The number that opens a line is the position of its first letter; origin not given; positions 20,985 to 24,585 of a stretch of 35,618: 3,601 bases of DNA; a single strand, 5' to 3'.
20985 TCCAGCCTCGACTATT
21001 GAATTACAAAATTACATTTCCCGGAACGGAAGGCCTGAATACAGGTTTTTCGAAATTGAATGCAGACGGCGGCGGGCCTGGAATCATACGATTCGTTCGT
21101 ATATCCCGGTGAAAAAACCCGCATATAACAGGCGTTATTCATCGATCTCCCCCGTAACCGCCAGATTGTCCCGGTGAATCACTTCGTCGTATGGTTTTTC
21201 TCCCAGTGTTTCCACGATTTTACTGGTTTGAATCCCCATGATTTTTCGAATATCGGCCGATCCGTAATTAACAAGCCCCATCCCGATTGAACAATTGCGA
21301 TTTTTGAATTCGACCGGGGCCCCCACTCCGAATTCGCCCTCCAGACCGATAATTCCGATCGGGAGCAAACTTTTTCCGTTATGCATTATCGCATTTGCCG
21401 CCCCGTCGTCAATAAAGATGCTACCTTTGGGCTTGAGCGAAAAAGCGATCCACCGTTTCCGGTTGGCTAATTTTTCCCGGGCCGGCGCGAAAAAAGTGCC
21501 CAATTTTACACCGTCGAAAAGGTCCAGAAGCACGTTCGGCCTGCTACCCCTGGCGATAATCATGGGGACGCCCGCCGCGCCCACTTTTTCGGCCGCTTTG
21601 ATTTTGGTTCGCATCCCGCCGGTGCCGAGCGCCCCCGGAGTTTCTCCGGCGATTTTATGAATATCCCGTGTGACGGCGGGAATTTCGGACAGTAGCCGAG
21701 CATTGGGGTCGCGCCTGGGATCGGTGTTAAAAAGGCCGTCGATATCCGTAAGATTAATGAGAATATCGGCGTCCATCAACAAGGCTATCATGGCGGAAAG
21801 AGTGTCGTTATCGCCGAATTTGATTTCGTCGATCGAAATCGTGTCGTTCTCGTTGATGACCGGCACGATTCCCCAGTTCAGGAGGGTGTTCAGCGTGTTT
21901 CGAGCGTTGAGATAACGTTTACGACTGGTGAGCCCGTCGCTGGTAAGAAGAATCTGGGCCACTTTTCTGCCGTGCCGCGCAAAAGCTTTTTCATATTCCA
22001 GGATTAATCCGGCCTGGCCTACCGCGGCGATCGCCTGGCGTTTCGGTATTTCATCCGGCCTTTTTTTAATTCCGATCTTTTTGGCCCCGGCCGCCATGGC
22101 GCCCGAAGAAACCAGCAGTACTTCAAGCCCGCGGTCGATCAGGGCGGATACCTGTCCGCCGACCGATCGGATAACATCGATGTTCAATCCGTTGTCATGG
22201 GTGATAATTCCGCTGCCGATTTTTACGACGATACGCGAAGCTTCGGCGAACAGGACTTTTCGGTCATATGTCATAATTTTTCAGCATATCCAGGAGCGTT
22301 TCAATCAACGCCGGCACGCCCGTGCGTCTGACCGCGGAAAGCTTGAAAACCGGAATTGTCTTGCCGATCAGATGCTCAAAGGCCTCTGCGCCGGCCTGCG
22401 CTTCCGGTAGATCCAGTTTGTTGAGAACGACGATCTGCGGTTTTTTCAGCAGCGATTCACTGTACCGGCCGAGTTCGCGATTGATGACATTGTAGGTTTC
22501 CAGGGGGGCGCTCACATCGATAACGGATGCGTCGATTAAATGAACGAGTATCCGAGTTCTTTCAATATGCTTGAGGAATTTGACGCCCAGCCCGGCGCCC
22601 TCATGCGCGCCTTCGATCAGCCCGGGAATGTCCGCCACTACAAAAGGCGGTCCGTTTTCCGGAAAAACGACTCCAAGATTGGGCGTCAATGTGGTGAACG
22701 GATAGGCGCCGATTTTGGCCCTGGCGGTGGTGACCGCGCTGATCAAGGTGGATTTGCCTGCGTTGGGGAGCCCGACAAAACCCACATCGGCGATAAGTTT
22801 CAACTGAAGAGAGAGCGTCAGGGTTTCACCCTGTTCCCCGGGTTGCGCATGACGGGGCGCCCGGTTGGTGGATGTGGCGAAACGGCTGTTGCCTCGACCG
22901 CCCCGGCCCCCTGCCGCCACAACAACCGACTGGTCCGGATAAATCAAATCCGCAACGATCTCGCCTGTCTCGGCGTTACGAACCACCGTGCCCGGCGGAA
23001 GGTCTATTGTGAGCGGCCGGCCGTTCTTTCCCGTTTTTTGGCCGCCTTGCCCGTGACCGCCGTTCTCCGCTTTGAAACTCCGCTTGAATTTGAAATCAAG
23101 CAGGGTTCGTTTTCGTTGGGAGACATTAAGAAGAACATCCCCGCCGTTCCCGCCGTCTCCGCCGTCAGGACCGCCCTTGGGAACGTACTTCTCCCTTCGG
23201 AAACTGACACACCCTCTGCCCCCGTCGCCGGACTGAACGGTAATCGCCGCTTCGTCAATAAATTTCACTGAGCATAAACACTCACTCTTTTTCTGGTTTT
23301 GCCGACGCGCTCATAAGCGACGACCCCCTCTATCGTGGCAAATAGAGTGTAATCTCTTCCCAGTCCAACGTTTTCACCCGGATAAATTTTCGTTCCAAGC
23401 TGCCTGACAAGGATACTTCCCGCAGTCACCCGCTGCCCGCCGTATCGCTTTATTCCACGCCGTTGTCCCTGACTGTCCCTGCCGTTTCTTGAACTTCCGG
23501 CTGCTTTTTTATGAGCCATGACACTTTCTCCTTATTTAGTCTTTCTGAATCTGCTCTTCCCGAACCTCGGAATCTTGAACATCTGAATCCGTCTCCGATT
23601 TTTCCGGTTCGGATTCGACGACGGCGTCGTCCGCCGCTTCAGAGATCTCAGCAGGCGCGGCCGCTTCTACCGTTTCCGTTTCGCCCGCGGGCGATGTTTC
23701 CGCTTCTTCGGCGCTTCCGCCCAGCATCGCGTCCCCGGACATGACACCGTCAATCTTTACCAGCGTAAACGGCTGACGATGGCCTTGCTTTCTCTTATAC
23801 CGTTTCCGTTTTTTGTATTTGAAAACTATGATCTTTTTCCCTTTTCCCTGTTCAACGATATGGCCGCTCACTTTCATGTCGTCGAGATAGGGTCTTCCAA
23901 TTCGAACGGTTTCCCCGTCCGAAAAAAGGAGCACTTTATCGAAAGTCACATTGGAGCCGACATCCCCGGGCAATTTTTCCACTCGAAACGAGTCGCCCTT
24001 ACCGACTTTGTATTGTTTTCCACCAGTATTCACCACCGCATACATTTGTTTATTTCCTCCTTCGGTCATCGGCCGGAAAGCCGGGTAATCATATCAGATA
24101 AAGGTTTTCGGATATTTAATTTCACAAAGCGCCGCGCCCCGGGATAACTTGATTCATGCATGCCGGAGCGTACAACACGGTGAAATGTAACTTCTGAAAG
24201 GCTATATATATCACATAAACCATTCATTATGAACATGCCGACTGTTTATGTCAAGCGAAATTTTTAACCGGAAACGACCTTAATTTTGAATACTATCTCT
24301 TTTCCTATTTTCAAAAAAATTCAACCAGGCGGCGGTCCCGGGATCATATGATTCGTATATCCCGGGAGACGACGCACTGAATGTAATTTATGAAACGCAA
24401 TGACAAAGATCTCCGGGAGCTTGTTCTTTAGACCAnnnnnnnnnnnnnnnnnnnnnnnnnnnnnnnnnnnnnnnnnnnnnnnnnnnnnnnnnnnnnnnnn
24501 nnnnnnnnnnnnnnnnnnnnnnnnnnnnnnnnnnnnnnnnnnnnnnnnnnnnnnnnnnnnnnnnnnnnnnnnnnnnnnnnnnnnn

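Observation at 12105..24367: Three copies of a conserved ~36-40-nt intergenic element (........-NCC-YGG-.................(AT)CC)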

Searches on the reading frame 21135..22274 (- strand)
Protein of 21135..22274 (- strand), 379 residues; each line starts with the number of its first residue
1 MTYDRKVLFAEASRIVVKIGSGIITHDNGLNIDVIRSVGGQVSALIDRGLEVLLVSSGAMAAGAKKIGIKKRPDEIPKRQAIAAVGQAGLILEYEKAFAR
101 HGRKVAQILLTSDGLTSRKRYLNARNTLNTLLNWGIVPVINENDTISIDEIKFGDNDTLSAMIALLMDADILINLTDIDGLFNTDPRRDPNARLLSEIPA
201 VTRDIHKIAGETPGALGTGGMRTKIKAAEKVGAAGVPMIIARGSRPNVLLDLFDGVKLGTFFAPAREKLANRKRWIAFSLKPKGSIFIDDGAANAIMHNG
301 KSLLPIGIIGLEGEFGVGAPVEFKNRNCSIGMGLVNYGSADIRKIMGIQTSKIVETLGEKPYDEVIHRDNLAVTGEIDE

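Call 18: find_related_loci(query=window:21135-22274:-, collection=genome_contigs, flank=10000)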
Query window:21135-22274:- (379 aa) in genome_contigs; peptide patterns used: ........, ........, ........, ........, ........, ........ (x = any residue, [..] = any of these).
600 stretches matched a pattern (row limit reached: there are more); 582 encode a relative of the query (tblastn E <= 1e-3); the best 80 are kept; 80 distinct loci.
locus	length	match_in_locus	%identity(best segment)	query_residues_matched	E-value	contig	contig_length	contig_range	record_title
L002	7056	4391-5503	61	4-373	7e-152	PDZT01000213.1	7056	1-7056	MAG: Deltaproteobacteria bacterium YD0425bin50 scaffold2036, whole genome shotgun sequence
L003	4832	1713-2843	62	1-376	5e-139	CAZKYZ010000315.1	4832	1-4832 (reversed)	MAG TPA_asm: uncultured Desulfobacterales bacterium isolate binchicken_co86_18 genome assembly, contig: NODE_10491_lengt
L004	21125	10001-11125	52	1-374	6e-128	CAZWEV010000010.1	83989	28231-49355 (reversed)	MAG TPA_asm: uncultured Desulfobacteraceae bacterium isolate binchicken_co129_423 genome assembly, contig: NODE_503_leng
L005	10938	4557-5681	54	5-378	9e-128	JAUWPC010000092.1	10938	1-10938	MAG: Desulfobacteraceae bacterium isolate CSMAG_2466 CSMAG_2466_k141_1320798_length_10938_cov_49.4403, whole genome shot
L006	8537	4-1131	53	5-379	2e-126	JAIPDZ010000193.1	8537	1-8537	MAG: Deltaproteobacteria bacterium isolate Tobar14m-G14 Tobar14m-20mill-C1389, whole genome shotgun sequence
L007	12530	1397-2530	52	1-377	9e-126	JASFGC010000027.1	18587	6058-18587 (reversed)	MAG: Syntrophobacterales bacterium isolate D0606S20remetaG_Bin_93 D0606S20remetaG_FD_scaffold_80_c1, whole genome shotgu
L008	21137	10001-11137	51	1-378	6e-126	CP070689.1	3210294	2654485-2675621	MAG: Deltaproteobacteria bacterium isolate bin63 chromosome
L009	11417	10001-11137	50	1-378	8e-125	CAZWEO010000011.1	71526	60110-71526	MAG TPA_asm: uncultured Desulfobacterales bacterium isolate SRP077602_co5_466 genome assembly, contig: NODE_1557_length_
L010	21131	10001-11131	52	4-379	5e-124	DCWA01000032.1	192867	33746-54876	MAG TPA_asm: Desulfobacteraceae bacterium UBA2174 UBA2174_contig_500, whole genome shotgun sequence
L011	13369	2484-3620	50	1-378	7e-124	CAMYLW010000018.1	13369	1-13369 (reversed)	MAG: Desulfobacterota bacterium isolate FCS_Desulfobacterota_29 genome assembly, contig: scaffold_1849, whole genome sho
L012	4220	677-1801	52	5-378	5e-125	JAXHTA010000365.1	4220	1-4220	MAG: Thermodesulfobacteriota bacterium isolate MAG12_tar_biofilm MAG12_365, whole genome shotgun sequence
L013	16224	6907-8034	54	5-379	5e-122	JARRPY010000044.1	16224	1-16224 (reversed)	MAG: Deltaproteobacteria bacterium isolate Spart_188_MAG scaffold_2482, whole genome shotgun sequence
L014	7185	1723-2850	52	5-379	3e-121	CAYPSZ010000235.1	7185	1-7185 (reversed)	MAG TPA_asm: uncultured Desulfobacterales bacterium isolate SRP067234_co1_129 genome assembly, contig: k99_79581, whole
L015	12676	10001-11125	49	1-374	1e-120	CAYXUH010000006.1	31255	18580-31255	MAG TPA_asm: uncultured Syntrophaceae bacterium isolate binchicken_co181_557 genome assembly, contig: NODE_1922_length_3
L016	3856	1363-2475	53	5-373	5e-123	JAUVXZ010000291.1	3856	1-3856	MAG: Pseudomonadota bacterium isolate CSMAG_1229 CSMAG_1229_k141_773009_length_3856_cov_9.0000, whole genome shotgun seq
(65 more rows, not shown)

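Call 23: find_homologous_proteins(query=window:21135-22274:-, max_evalue=1e-60)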
Query window:21135-22274:- (379 aa): 7959 proteins with E <= 1e-60 among 8000 candidates; the best 120 are listed.
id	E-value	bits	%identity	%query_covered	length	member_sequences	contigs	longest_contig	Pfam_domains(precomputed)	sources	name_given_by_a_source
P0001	1.5e-242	822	100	100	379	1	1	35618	PF00696.34,PF01472.27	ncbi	-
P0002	1.3e-210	717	85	100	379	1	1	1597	PF00696.34,PF01472.27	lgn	-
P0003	1.1e-169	582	71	99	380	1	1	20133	PF00696.34,PF01472.27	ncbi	-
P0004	6.4e-168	576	68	99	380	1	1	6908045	PF00696.34,PF01472.27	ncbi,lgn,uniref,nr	ncbi:Glutamate 5-kinase [Desulfonema limicola]|uniref:Glutamate 5-kinase n=1 Tax=Desulfonema limicol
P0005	1.0e-166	572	69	99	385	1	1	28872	PF00696.34,PF01472.27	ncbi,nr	ncbi:glutamate 5-kinase [Desulfococcaceae bacterium HSG8]|nr:glutamate 5-kinase [Desulfococcaceae ba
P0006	2.0e-166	571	67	100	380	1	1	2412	PF00696.34,PF01472.27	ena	-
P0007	3.7e-166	571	69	98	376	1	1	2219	PF00696.34,PF01472.27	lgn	-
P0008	1.1e-165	569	68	100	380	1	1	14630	PF00696.34,PF01472.27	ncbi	-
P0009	4.4e-165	567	68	100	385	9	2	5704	PF00696.34,PF01472.27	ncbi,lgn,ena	-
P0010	5.2e-165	567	67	99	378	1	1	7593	PF00696.34,PF01472.27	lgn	-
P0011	5.6e-165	567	67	99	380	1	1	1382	PF00696.34,PF01472.27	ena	-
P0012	1.1e-163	562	67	99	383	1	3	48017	PF00696.34,PF01472.27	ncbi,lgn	-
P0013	7.2e-163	560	67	99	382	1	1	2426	PF00696.34,PF01472.27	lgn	-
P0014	1.0e-162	559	67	99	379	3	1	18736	PF00696.34,PF01472.27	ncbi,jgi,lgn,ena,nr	ncbi:MAG: glutamate 5-kinase [Proteobacteria bacterium]|nr:glutamate 5-kinase [Pseudomonadota bacter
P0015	1.5e-162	559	67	98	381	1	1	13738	PF00696.34,PF01472.27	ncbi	-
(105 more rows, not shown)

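Call 24: find_encoding_contigs(protein=P0001, flank=2000, max_places=3)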
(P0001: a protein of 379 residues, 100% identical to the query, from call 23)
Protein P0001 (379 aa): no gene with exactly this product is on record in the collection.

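Call 25: find_encoding_contigs(protein=P0002, flank=10000, max_places=5)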
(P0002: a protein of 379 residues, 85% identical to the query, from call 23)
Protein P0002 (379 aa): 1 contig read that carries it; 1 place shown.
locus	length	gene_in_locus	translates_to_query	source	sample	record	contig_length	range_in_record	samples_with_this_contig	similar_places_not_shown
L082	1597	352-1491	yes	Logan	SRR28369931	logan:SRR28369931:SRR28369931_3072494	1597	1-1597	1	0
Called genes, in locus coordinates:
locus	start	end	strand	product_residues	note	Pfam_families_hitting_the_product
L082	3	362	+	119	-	?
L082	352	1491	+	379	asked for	PF00696:AA_kinase, PF01472:PUA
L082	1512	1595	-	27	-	?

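Call 27: list_cluster_members(proteins=[P0001, P0003])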
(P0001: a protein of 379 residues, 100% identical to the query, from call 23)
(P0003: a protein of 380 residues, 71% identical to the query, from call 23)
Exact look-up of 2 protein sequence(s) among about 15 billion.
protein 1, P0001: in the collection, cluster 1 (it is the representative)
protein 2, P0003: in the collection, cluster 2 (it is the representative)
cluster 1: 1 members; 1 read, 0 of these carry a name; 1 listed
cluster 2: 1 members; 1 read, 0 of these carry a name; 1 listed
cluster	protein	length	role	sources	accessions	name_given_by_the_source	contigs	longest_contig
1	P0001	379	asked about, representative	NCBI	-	-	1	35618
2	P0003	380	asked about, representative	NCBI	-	-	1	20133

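Call 32: find_encoding_contigs(protein=P0003, flank=10000, max_places=3)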
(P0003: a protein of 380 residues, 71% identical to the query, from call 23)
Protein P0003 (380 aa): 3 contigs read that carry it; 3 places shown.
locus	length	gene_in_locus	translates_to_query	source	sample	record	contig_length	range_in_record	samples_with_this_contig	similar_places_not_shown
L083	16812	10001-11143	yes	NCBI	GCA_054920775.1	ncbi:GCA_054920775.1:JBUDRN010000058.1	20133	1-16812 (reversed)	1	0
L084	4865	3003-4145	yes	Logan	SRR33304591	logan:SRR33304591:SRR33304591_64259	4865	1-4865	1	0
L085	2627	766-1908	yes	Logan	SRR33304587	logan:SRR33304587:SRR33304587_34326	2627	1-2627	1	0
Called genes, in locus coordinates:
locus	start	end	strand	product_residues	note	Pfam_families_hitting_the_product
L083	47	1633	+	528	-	PF01645:Glu_synthase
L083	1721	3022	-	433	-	PF01381:HTH_3, PF12844:HTH_19, PF13443:HTH_26 (weak), PF13560:HTH_31, PF07883:Cupin_2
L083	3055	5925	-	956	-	PF03710:GlnE, PF08335:GlnD_UR_UTase, PF03710:GlnE, PF08335:GlnD_UR_UTase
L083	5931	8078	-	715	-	PF00072:Response_reg, PF00512:HisKA, PF02518:HATPase_c, PF00072:Response_reg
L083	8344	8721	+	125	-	PF00829:Ribosomal_L21p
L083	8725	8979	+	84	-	PF01016:Ribosomal_L27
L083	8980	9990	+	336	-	PF01018:GTP1_OBG, PF01926:MMR_HSR1, PF02421:FeoB_N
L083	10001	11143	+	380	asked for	PF00696:AA_kinase, PF01472:PUA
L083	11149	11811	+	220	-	PF01467:CTP_transf_like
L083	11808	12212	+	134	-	PF02410:RsfS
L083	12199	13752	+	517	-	PF01676:Metalloenzyme, PF06415:iPGM_N, PF01663:Phosphodiest (weak)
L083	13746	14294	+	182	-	PF13588:HSDR_N_2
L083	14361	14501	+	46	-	-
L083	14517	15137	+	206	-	PF02663:FmdE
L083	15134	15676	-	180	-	PF14512:TM1586_NiRdase (faint), PF00881:Nitroreductase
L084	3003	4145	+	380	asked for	PF00696:AA_kinase, PF01472:PUA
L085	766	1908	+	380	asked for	PF00696:AA_kinase, PF01472:PUA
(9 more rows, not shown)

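Call 33: find_encoding_contigs(protein=P0004, flank=10000, max_places=2)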
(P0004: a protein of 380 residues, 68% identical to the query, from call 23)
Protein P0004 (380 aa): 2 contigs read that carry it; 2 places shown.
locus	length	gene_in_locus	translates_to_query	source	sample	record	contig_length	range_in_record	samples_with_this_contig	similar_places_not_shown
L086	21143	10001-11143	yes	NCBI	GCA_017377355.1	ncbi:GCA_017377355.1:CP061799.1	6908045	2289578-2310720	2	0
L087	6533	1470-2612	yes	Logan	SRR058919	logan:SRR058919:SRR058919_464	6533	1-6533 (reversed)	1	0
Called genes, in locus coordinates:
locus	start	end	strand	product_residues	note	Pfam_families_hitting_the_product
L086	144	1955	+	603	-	PF05157:MshEN, PF00437:T2SSE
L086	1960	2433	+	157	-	PF03061:4HBT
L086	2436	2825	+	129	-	PF01219:DAGK_prokar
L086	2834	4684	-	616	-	PF00512:HisKA, PF02518:HATPase_c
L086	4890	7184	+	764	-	PF00291:PALP, PF01406:tRNA-synt_1e, PF09190:DALR_2, PF23493:CysS_C (weak)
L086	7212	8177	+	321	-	-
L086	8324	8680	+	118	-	PF00829:Ribosomal_L21p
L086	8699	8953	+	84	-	PF01016:Ribosomal_L27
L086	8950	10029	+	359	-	PF01018:GTP1_OBG, PF00009:GTP_EFTU (faint), PF01926:MMR_HSR1, PF02421:FeoB_N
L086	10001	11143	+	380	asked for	PF00696:AA_kinase, PF01472:PUA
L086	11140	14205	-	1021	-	PF08269:dCache_2, PF17200:sCache_2, PF17201:Cache_3-Cache_2, PF17200:sCache_2, PF17201:Cache_3-Cache_2, PF00989:PAS, PF13426:PAS_9, PF00512:HisKA, +7 more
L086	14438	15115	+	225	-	-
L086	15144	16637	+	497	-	PF00128:Alpha-amylase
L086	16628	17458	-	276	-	PF04072:LCM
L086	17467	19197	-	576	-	PF02743:dCache_1, PF00015:MCPsignal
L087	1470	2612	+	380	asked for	PF00696:AA_kinase, PF01472:PUA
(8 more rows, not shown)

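Call 34: find_encoding_contigs(protein=P0005, flank=10000, max_places=2)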
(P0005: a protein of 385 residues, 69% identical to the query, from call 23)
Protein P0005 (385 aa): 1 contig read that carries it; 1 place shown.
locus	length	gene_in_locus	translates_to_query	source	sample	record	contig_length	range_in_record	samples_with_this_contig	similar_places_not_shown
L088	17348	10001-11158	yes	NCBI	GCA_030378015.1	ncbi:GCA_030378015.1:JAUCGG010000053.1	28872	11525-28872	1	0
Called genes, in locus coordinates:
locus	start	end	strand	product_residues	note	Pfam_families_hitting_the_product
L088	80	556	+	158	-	-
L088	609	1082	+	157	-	PF01584:CheW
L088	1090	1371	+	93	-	-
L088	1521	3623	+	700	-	PF01627:Hpt, PF02895:H-kinase_dim, PF02518:HATPase_c, PF01584:CheW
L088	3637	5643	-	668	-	-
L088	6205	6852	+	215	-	PF11172:DUF2959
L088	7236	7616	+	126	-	PF01809:YidD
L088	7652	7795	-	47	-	-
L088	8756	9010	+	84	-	PF01016:Ribosomal_L27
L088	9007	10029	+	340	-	PF01018:GTP1_OBG, PF02421:FeoB_N (weak), PF01926:MMR_HSR1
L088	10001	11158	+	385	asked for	PF00696:AA_kinase, PF01472:PUA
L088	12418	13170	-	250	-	PF00078:RVT_1, PF08388:GIIM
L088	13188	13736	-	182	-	PF00078:RVT_1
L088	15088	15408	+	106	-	-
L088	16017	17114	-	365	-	-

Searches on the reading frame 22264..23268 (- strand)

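Call 39: search_protein_families(library=pfam, proteins=[window:22264-23268:-], max_evalue=0.001)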
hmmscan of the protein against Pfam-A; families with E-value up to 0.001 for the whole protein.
window:22264-23268:- (334 aa): 5 families
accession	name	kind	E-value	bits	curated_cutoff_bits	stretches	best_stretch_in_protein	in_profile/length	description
PF01018.28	GTP1_OBG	-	1.1e-60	204.2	27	1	4-158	1-155/155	GTP1/OBG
PF01926.29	MMR_HSR1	-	3.8e-26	91.9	21.9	1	161-284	1-113/113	50S ribosome-binding GTPase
PF02421.24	FeoB_N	-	3.1e-10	40.2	27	1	162-324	3-155/156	Ferrous iron transport protein B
PF00009.33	GTP_EFTU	-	0.0001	22.4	26.5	0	275-330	121-187/188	Elongation factor Tu GTP binding domain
PF03193.22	RsgA_GTPase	-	0.00018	21.8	30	0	237-325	15-104/174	RsgA GTPase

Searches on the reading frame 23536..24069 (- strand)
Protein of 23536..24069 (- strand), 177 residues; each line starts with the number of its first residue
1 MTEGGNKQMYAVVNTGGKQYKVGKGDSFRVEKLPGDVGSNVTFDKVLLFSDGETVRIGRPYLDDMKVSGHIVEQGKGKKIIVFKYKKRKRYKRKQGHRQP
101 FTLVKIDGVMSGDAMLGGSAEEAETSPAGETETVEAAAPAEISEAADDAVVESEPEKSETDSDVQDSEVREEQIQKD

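Call 30: search_protein_families(library=pfam, proteins=[window:23536-24069:-], max_evalue=0.001)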
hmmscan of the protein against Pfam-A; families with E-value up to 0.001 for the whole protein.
window:23536-24069:- (177 aa): 1 family
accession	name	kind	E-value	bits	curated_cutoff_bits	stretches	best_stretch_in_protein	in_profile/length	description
PF00829.26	Ribosomal_L21p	-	9.5e-40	135.3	27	1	9-108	1-98/99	Ribosomal prokaryotic L21 protein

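Call 67: find_homologous_proteins(query=window:23536-24069:-, max_evalue=1e-30)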
Query window:23536-24069:- (177 aa): 1278 proteins with E <= 1e-30 among 8000 candidates; the best 120 are listed.
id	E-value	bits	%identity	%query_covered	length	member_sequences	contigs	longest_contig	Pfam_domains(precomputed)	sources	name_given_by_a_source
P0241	6.0e-102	356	100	95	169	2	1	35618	PF00829.27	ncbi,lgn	-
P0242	2.4e-62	228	83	73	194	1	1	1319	PF00829.27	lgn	-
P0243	6.6e-48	181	67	72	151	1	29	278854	PF00829.27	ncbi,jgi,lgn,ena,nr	ncbi:LSU ribosomal protein L21p [Olavius algarvensis Delta 1 endosymbiont]|nr:LSU ribosomal protein 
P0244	6.8e-48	181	77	57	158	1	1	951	PF00829.27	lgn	-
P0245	1.6e-47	179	79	57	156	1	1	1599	PF00829.27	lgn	-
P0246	3.9e-47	178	58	93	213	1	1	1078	PF00829.27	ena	-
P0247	1.2e-46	177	62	75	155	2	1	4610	PF00829.27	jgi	jgi:large subunit ribosomal protein L21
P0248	2.0e-46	176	63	73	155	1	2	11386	PF00829.27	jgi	-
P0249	2.3e-46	176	55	95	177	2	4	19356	PF00829.27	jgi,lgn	-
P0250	2.7e-46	175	75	57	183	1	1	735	PF00829.27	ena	-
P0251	2.9e-46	175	60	79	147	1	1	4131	PF00829.27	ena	-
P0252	3.0e-46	175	60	84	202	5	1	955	PF00829.27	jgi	jgi:large subunit ribosomal protein L21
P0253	4.3e-46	175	62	80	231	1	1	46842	PF00829.27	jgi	-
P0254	5.0e-46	175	57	93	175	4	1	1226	PF00829.27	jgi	jgi:large subunit ribosomal protein L21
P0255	5.9e-46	174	54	93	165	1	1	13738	PF00829.27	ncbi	-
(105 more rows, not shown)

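Call 68: find_encoding_contigs(protein=P0241, flank=10000, max_places=10)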
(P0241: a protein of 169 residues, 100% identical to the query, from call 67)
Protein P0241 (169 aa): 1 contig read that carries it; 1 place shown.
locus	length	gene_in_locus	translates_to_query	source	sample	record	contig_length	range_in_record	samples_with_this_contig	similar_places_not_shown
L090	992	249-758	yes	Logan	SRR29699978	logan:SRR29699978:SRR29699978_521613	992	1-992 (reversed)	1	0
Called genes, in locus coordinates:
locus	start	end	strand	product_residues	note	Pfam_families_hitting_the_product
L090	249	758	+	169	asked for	PF00829:Ribosomal_L21p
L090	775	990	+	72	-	?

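Call 69: find_encoding_contigs(protein=P0242, flank=10000, max_places=5)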
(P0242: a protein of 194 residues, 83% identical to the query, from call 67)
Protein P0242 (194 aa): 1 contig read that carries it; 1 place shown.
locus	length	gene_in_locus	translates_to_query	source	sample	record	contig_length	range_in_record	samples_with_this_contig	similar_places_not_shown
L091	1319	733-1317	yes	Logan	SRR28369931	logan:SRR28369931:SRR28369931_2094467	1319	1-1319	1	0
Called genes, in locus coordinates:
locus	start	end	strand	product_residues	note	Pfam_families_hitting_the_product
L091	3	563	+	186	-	?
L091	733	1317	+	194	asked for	PF00829:Ribosomal_L21p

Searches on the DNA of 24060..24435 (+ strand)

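Call 42: search_rna_families(source=window, start=24060, end=24435, threshold=evalue, max_evalue=5)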
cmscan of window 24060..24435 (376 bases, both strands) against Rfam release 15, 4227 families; matches with E-value up to 5: 0.
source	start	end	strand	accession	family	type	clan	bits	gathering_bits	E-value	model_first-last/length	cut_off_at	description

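Call 76: search_dna_similar(query=window:24100-24210:+, collection=plasmids, mode=distant, max_evalue=1, max_rows=10)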
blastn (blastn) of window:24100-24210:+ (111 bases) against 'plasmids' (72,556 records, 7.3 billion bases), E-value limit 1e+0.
No match.
